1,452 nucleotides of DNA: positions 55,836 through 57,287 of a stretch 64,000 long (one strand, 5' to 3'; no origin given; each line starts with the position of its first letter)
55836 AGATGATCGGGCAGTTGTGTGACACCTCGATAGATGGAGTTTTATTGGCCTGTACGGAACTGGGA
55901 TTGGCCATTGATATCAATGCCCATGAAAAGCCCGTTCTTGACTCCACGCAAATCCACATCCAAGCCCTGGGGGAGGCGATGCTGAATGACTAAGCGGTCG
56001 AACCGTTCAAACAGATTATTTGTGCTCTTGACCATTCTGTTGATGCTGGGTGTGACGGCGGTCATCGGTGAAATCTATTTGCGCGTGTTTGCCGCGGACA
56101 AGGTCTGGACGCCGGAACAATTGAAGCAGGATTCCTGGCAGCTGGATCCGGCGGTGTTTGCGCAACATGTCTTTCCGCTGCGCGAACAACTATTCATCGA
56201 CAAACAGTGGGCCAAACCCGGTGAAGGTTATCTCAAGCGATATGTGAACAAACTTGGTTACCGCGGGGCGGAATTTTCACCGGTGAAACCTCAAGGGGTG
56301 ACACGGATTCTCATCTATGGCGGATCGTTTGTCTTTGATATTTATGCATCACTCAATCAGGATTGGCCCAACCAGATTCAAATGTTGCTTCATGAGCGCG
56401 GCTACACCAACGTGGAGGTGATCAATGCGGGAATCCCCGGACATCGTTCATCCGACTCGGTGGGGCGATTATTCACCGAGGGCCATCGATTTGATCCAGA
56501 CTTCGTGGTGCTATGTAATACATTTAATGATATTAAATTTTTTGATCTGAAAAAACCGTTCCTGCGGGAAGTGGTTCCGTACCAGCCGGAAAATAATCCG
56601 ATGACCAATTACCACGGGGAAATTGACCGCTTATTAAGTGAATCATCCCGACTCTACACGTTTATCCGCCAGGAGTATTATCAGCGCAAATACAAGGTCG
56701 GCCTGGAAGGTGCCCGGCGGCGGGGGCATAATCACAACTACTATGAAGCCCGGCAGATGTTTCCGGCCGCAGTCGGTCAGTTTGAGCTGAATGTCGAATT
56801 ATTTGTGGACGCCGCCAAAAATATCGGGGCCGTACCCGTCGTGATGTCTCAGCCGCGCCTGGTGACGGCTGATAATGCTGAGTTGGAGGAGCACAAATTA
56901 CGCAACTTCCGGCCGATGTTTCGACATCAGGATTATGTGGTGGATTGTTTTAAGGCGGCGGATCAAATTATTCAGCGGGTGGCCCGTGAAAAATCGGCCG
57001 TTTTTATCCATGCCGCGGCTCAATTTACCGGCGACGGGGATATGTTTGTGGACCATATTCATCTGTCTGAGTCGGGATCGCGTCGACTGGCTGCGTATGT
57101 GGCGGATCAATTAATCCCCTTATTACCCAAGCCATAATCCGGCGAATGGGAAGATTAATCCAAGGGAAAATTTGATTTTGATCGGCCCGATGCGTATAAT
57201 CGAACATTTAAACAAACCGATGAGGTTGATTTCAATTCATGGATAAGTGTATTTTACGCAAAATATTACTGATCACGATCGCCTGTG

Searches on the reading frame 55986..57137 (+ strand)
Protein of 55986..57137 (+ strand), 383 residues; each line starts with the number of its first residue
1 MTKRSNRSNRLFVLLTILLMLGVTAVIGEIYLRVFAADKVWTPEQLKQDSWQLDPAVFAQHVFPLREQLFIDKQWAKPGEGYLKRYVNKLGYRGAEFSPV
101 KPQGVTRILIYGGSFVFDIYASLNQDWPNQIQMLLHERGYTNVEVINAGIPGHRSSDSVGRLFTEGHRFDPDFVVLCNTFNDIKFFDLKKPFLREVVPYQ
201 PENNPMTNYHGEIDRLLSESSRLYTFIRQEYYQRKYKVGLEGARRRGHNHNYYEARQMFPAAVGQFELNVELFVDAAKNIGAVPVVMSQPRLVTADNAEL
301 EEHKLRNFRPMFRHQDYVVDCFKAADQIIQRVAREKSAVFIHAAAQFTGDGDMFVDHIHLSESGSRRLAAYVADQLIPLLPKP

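Call 3: search_protein_families(library=pfam, proteins=[window:55986-57137:+], max_evalue=0.1)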
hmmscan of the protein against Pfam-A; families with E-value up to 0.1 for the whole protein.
window:55986-57137:+ (383 aa): 4 families
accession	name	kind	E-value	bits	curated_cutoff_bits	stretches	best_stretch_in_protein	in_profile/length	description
PF13472.12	Lipase_GDSL_2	-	2.1e-10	41.8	32.9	1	111-366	2-177/178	GDSL-like Lipase/Acylhydrolase family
PF00657.28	Lipase_GDSL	-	0.0013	19.4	23.6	1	126-371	29-207/208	GDSL-like Lipase/Acylhydrolase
PF19040.6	SGNH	-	0.051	13.7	27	0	269-372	130-246/248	SGNH domain (fused to AT3 domains)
PF07611.17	DUF1574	-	0.095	12.5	29.1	0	269-369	252-335/342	Protein of unknown function (DUF1574)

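Call 4: search_protein_families(library=ncbifam, proteins=[window:55986-57137:+], max_evalue=0.1)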
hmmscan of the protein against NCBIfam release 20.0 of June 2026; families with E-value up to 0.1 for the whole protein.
window:55986-57137:+ (383 aa): 2 families
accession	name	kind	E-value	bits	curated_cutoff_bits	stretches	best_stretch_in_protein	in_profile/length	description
NF007819.1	PRK10528.1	equivalog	0.024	14.4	270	1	107-182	30-104/210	multifunctional acyl-CoA thioesterase I/protease I/lysophospholipase L1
NF042968.1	AcxylEst_AxeA1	equivalog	0.078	11.3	700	0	308-370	396-457/459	acetylxylan esterase AxeA1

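Call 11: find_homologous_proteins(query=window:55986-57137:+)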
Query window:55986-57137:+ (383 aa): 79 proteins with E <= 0.001 among 6799 candidates.
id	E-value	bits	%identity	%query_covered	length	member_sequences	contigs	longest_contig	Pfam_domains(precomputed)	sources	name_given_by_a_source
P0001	6.2e-261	883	100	100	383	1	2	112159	PF13472.13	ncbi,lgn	-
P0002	5.2e-164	564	62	99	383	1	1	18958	PF13472.13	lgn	-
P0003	2.6e-128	446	52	95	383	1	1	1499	PF13472.13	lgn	-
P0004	1.1e-88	316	42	98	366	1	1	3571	PF13472.13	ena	-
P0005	1.4e-87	312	43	92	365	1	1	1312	PF13472.13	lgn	-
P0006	8.7e-87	310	45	89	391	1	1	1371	PF13472.13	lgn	-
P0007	1.1e-85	306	44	97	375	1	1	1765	PF13472.13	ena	-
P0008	4.8e-85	304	41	99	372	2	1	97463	PF13472.13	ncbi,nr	ncbi:SGNH/GDSL hydrolase family protein [candidate division WOR-3 bacterium]|nr:SGNH/GDSL hydrolase 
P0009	5.9e-85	304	41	99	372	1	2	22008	-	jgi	jgi:lysophospholipase L1-like esterase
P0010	6.7e-85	303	43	89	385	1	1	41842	PF13472.13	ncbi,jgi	jgi:lysophospholipase L1-like esterase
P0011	3.2e-84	301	41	100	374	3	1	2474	PF13472.13,PF00657.29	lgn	-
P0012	6.3e-83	297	41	100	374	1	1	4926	PF13472.13,PF00657.29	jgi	-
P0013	5.7e-82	294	41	96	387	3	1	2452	PF13472.13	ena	-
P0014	5.1e-81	291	39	99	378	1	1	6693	PF13472.13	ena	-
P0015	7.5e-81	290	42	95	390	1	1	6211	PF13472.13,PF00657.29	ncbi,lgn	-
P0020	1.9e-78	282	40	97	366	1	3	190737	-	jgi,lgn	-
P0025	3.0e-75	272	40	97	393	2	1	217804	-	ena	-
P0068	3.3e-44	169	34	93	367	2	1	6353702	PF13472.13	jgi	jgi:lysophospholipase L1-like esterase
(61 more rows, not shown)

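Call 12: find_encoding_contigs(protein=P0001, flank=10000, max_places=3)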
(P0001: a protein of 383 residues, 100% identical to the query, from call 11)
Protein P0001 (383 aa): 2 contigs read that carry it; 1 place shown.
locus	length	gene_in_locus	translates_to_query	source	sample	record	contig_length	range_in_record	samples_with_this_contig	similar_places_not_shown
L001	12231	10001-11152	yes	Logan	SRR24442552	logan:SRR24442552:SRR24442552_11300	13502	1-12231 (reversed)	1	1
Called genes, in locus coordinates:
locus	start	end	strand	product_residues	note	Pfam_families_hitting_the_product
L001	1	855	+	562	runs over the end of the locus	PF00801:PKD, PF18911:PKD_4, PF00801:PKD, PF18911:PKD_4, PF00801:PKD, PF18911:PKD_4, PF00801:PKD, PF18911:PKD_4, +5 more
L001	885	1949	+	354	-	PF05343:Peptidase_M42, PF01546:Peptidase_M20 (weak)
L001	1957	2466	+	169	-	-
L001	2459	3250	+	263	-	-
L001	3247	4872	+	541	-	PF13231:PMT_2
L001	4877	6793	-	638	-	-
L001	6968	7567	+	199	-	-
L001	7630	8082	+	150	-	-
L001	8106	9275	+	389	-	PF13472:Lipase_GDSL_2 (weak)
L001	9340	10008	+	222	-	PF01177:Asp_Glu_race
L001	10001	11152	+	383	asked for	PF13472:Lipase_GDSL_2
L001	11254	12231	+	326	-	?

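Call 13: find_encoding_contigs(protein=P0002, flank=10000, max_places=3)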
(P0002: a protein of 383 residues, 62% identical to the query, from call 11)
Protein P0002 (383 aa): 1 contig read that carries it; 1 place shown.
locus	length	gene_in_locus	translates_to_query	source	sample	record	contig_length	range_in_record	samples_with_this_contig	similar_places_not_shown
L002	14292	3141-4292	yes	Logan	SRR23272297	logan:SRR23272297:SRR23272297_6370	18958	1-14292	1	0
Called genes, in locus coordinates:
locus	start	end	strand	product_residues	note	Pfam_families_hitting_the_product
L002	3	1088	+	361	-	?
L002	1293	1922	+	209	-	-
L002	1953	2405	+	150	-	-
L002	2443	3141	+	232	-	PF01177:Asp_Glu_race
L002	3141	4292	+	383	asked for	PF13472:Lipase_GDSL_2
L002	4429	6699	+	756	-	PF12969:DUF3857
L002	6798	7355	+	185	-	PF06078:DUF937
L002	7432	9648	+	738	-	-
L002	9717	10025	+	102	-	PF07238:PilZ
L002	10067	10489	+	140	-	-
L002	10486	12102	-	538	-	-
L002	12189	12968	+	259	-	PF00535:Glycos_transf_2, PF10111:Glyco_tranf_2_2 (weak)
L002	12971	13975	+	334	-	PF04087:DUF389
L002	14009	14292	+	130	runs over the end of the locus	-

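Call 14: find_encoding_contigs(protein=P0008, flank=8000, max_places=2)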
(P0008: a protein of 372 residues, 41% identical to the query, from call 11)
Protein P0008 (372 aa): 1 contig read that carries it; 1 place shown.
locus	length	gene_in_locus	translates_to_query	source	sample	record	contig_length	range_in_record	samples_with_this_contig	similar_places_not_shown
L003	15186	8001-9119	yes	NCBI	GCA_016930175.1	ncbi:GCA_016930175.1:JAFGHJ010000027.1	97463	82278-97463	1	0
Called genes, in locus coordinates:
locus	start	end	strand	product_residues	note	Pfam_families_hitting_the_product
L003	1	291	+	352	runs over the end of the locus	PF00180:Iso_dh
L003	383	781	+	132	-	PF14018:DUF4234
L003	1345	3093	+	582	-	PF02776:TPP_enzyme_N, PF00205:TPP_enzyme_M, PF02775:TPP_enzyme_C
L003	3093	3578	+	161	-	PF01842:ACT, PF22629:ACT_AHAS_ss, PF13710:ACT_5, PF10369:ALS_ss_C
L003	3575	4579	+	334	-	PF02826:2-Hacid_dh_C, PF03446:NAD_binding_2 (weak), PF03807:F420_oxidored (weak), PF07991:KARI_N, PF01450:KARI_C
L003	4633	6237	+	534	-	PF00682:HMGL-like, PF22617:HCS_D2, PF08502:LeuA_dimer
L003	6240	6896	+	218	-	PF13197:DUF4013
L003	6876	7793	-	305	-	PF02390:Methyltransf_4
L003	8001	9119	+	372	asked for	PF13472:Lipase_GDSL_2 (weak)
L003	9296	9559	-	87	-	PF04226:Transgly_assoc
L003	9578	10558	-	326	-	PF00248:Aldo_ket_red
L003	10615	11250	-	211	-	-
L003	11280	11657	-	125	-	-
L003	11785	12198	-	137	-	PF08818:DUF1801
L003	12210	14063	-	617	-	PF04015:DUF362, PF18962:Por_Secre_tail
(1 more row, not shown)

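Call 15: find_encoding_contigs(protein=P0020, flank=8000, max_places=2)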
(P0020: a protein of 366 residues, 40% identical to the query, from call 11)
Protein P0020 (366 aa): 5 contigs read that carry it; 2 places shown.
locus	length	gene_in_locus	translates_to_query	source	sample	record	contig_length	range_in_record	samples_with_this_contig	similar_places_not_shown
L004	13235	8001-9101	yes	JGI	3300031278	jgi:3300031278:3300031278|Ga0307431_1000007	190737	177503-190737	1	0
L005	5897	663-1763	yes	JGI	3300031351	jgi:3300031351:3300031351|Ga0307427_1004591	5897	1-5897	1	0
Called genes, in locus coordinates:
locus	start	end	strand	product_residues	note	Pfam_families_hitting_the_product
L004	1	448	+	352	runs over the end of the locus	PF00180:Iso_dh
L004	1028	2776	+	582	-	PF02776:TPP_enzyme_N, PF00205:TPP_enzyme_M, PF02775:TPP_enzyme_C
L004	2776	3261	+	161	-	PF01842:ACT, PF22629:ACT_AHAS_ss, PF13710:ACT_5, PF10369:ALS_ss_C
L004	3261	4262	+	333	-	PF00670:AdoHcyase_NAD (weak), PF02826:2-Hacid_dh_C, PF03446:NAD_binding_2 (weak), PF03807:F420_oxidored, PF07991:KARI_N, PF01450:KARI_C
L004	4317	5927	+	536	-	PF00682:HMGL-like, PF22617:HCS_D2, PF08502:LeuA_dimer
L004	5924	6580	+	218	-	PF13197:DUF4013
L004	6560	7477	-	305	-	PF02390:Methyltransf_4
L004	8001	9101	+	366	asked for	-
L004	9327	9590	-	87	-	PF04226:Transgly_assoc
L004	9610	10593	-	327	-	PF00248:Aldo_ket_red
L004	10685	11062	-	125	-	-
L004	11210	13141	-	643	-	PF04015:DUF362, PF18962:Por_Secre_tail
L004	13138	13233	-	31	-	?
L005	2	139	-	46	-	?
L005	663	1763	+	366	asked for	-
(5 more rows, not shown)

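Call 16: find_encoding_contigs(protein=P0025, flank=8000, max_places=2)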
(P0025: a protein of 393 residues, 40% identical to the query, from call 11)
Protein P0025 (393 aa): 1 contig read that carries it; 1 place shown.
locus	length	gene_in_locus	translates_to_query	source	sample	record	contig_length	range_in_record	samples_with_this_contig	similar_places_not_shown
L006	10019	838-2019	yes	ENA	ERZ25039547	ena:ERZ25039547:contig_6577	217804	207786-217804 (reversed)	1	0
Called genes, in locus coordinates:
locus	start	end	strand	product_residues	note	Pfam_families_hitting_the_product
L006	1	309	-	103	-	?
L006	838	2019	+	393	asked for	-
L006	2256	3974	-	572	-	PF22352:K319L-like_PKD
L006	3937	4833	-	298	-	PF22352:K319L-like_PKD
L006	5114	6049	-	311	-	PF01073:3Beta_HSD, PF01370:Epimerase, PF02719:Polysacc_synt_2, PF04321:RmlD_sub_bind, PF05368:NmrA (weak), PF07993:NAD_binding_4 (faint), PF13460:NAD_binding_10, PF16363:GDP_Man_Dehyd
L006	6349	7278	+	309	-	PF13578:Methyltransf_24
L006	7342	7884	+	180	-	PF07823:CPDase (weak), PF13563:2_5_RNA_ligase2 (weak)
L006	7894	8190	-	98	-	-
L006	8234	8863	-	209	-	PF02698:DUF218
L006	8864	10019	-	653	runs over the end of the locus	PF13522:GATase_6, PF13537:GATase_7, PF00733:Asn_synthase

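Call 17: find_encoding_contigs(protein=P0068, flank=8000, max_places=2)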
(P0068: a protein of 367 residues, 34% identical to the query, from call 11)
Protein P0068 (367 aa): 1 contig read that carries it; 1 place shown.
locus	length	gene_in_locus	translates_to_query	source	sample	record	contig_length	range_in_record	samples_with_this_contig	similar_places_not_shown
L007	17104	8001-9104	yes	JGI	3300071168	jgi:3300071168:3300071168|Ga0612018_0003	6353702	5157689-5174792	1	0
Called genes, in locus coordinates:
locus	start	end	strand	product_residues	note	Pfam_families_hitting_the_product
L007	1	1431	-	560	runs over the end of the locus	PF01609:DDE_Tnp_1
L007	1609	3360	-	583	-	PF01609:DDE_Tnp_1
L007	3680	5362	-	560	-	PF01609:DDE_Tnp_1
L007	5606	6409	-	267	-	PF13489:Methyltransf_23 (weak), PF08241:Methyltransf_11, PF13649:Methyltransf_25 (weak)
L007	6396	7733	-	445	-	PF00535:Glycos_transf_2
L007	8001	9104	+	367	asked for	PF13472:Lipase_GDSL_2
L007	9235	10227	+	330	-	PF00535:Glycos_transf_2, PF13641:Glyco_tranf_2_3 (weak), PF13632:Glyco_trans_2_3 (weak)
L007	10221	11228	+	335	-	PF00953:Glycos_transf_4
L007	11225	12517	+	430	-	PF01593:Amino_oxidase, PF13450:NAD_binding_8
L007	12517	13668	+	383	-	PF13439:Glyco_transf_4, PF13477:Glyco_trans_4_2, PF13579:Glyco_trans_4_4, PF00534:Glycos_transf_1, PF13692:Glyco_trans_1_4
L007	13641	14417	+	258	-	PF06750:A24_N_bact, PF01478:Peptidase_A24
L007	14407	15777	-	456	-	PF12390:Se-cys_synth_N, PF03841:SelA, PF01041:DegT_DnrJ_EryC1 (weak), PF01212:Beta_elim_lyase (weak), PF00266:Aminotran_5 (weak), PF01053:Cys_Met_Meta_PP (weak)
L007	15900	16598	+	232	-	-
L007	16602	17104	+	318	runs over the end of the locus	PF13428:TPR_14 (faint), PF00515:TPR_1 (faint), PF13424:TPR_12 (faint), PF13432:TPR_16 (weak), PF07719:TPR_2 (weak), PF13174:TPR_6 (faint)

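Call 20: list_cluster_members(proteins=[window:55986-57137:+, window:55298-55993:+, window:54091-55260:+, window:57239-59551:+])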
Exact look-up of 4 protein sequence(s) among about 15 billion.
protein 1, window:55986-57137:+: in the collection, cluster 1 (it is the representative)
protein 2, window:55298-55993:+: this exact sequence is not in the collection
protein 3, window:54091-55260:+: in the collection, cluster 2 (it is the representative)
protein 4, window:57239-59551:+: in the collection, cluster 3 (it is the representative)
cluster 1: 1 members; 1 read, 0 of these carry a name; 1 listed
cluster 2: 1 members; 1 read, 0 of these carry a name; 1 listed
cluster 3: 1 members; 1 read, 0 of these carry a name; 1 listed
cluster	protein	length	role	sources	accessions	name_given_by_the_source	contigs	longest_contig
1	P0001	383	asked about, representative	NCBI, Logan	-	-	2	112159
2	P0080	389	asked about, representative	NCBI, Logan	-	-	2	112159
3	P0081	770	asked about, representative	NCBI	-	-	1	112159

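Call 27: find_related_loci(query=A1, collection=metagenome_contigs, flank=6000)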
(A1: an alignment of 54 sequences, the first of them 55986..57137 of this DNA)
Query A1 (383 aa) in metagenome_contigs; peptide patterns used: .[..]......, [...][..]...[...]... (x = any residue, [..] = any of these).
600 stretches matched a pattern (row limit reached: there are more); 386 encode a relative of the query (tblastn E <= 1e-3); the best 80 are kept; 80 distinct loci.
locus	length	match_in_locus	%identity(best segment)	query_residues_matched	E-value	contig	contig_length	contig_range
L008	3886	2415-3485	41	11-380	2e-96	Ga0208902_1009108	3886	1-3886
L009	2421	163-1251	44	4-380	2e-98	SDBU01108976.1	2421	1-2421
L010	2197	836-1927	41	1-382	4e-97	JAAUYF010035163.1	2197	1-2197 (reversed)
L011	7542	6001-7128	43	1-380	6e-93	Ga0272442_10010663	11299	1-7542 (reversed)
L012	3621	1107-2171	42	13-380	4e-91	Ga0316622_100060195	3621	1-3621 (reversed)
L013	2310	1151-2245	41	11-376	1e-91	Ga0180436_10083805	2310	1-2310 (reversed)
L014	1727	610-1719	41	7-380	1e-93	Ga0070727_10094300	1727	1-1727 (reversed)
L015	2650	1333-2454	41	11-380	1e-89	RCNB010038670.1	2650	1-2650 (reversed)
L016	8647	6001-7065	42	9-380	8e-87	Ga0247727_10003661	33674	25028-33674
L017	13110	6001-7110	41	2-380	5e-87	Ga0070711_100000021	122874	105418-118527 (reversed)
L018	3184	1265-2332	40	7-380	3e-88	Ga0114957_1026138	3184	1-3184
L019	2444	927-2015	40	7-380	3e-89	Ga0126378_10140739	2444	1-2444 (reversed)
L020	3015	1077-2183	40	10-382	3e-87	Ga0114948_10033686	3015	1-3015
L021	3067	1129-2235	40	10-382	3e-87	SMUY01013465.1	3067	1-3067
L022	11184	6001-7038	40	11-380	2e-85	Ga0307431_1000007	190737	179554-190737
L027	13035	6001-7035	40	23-380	2e-83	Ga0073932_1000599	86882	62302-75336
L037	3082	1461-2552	37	1-380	2e-81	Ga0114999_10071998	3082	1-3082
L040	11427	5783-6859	35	10-382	1e-79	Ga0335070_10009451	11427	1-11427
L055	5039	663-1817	38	1-377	2e-73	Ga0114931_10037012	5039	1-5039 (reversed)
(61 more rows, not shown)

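Call 32: predict_structure(alignment_id=A1)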
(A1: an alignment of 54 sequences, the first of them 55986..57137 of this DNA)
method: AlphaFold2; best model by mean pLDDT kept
length: 383 residues; sequences in the alignment: 54
mean_pLDDT: 93.0   pTM: 0.90
mean pLDDT of the five models: 93.0, 92.7, 92.4, 92.4, 91.7
residues with pLDDT >= 90: 301; 70-90: 67; 50-70: 15; < 50: 0
segments of 3 or more residues with pLDDT < 50: none
pLDDT, mean of each block of 10 residues (from residue 1): 73 96 98 92 91 92 95 79 93 98 98 97 96 98 98 97 98 98 95 89 91 97 96 83 61 91 98 99 99 89 84 88 98 99 98 95 98 98 90
secondary structure, 60 per line:
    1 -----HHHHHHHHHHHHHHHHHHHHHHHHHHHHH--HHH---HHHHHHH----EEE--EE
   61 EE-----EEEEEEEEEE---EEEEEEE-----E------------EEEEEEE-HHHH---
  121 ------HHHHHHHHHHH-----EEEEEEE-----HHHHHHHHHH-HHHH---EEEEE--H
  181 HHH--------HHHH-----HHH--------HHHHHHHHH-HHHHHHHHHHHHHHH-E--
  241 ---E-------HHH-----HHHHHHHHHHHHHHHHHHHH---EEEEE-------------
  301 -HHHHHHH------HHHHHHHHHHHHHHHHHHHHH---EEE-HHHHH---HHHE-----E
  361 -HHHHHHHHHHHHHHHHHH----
elements in order: H6-34 H43-49 E54-56 E59-62 E68-77 E81-87 E106-112 H114-117 H127-137 E143-149 H155-164 H166-169 E173-177 H180-183 H192-195 H212-220 H222-236 H260-279 E283-287 H302-308 H315-335 E339-341 H343-347 H362-379

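Call 37: search_protein_families(library=pfam, proteins=[L040:7064-8881:+, L037:1045-1455:+, L027:3-962:+, L040:4464-5690:+], max_evalue=0.01)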
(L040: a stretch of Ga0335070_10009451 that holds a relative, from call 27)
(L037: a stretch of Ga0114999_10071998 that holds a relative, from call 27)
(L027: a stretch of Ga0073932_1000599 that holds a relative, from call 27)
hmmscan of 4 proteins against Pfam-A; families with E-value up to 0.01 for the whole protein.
L040:7064-8881:+ (605 aa): 2 families
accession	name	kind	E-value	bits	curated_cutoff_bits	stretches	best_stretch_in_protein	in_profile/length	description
PF02543.21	Carbam_trans_N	-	2.6e-103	346.5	24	1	3-338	2-345/346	Carbamoyltransferase N-terminus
PF16861.10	Carbam_trans_C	-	2e-74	249.2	27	1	398-585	2-169/170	Carbamoyltransferase C-terminus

L037:1045-1455:+ (136 aa): 2 families
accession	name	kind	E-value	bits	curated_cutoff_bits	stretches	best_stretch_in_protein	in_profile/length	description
PF19588.4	SxtJ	-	1.1e-13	52.2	24.4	1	10-105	1-96/99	Saxitoxin biosynthesis operon protein SxtJ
PF00335.26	Tetraspanin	-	4.3e-05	23.7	32.1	1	17-129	13-130/225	Tetraspanin family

L027:3-962:+ (319 aa): 8 families
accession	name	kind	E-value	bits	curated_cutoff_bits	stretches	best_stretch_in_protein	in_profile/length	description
PF16363.11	GDP_Man_Dehyd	-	4.9e-62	210.7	27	1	6-308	1-331/332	GDP-mannose 4,6 dehydratase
PF01370.27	Epimerase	-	2.7e-59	200.9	20.9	1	5-246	1-240/240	NAD dependent epimerase/dehydratase family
PF01073.25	3Beta_HSD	-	2.7e-16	59.9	22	1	6-226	1-221/280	3-beta hydroxysteroid dehydrogenase/isomerase family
PF02719.21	Polysacc_synt_2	-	2e-14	53.9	20.2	1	5-264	1-247/293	Polysaccharide biosynthesis protein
PF04321.23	RmlD_sub_bind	-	2.4e-12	47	27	1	4-205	2-170/287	RmlD substrate binding domain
PF07993.18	NAD_binding_4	-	3e-11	43.4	20.1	1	78-190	88-213/258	Male sterility protein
PF00106.31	adh_short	-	3.4e-05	23.9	26.6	1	4-76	2-70/195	short chain dehydrogenase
PF08659.16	KR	-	0.0021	18.4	22.6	0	5-125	3-132/180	KR domain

L040:4464-5690:+ (408 aa): 6 families
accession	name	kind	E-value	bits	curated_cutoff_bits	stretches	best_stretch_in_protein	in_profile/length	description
PF00534.26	Glycos_transf_1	-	3e-40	138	26.4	1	211-380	4-169/172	Glycosyl transferases group 1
PF13692.12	Glyco_trans_1_4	-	5.2e-32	111.5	27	1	223-369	2-142/142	Glycosyl transferases group 1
PF13439.12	Glyco_transf_4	-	7.8e-12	46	28.5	1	20-200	1-170/170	Glycosyltransferase Family 4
PF13579.12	Glyco_trans_4_4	-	2.3e-06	28.5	29.7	1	21-194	1-157/158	Glycosyl transferase 4-like domain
PF20706.3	GT4-conflict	-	2.7e-06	27.1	26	1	161-346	143-324/385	Family 4 Glycosyltransferase in conflict systems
PF13524.12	Glyco_trans_1_2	-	0.00028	21.3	25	1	279-389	27-134/144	Glycosyl transferase-like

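Call 57: search_solved_structures(query=A1, max_evalue=10)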
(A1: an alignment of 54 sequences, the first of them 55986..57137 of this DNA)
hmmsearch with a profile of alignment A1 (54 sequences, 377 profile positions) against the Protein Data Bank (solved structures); distinct sequences matched with E-value up to 10: 46.
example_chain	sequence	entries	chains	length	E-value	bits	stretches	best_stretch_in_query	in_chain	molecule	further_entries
1yzf_A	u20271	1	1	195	5.5e-10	41.7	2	124-177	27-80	lipase/acylhydrolase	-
9otv_A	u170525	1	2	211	1.7e-08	36.8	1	101-156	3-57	Lysophospholipase L1-like esterase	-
7c2a_A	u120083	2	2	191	1.8e-06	30.1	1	98-155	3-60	SGNH-hydrolase family esterase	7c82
7c2d_A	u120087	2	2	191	2.4e-06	29.7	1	98-155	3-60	SGNH-hydrolase family esterase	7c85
7c23_A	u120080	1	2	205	7.7e-06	28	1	104-193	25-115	Carboxylesterase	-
7c29_A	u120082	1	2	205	1.2e-05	27.4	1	104-193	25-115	Carboxylesterase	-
7ddy_D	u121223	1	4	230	2.1e-05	26.6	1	120-177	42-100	G-D-S-L family lipolytic protein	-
7c2c_A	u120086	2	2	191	3.1e-05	26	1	98-155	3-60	SGNH-hydrolase family esterase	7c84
6wn9_A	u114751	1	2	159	8.1e-05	24.7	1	315-367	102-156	Acetyltransferase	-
6vjp_A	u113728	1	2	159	0.00014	23.8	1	313-367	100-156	Acetyltransferase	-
3rjt_A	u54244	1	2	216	0.00028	22.9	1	136-180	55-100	Lipolytic protein G-D-S-L family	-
4jgg_A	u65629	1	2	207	0.00037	22.5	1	102-176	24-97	Esterase TesA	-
5tid_A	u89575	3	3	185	0.00044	22.2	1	103-191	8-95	Acyl-CoA thioesterase I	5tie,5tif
8a2n_B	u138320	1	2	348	0.00054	22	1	310-361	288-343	CgnD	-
1ivn_A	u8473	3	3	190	0.001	21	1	103-191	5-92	Thioesterase I | Acyl-CoA thioesterase I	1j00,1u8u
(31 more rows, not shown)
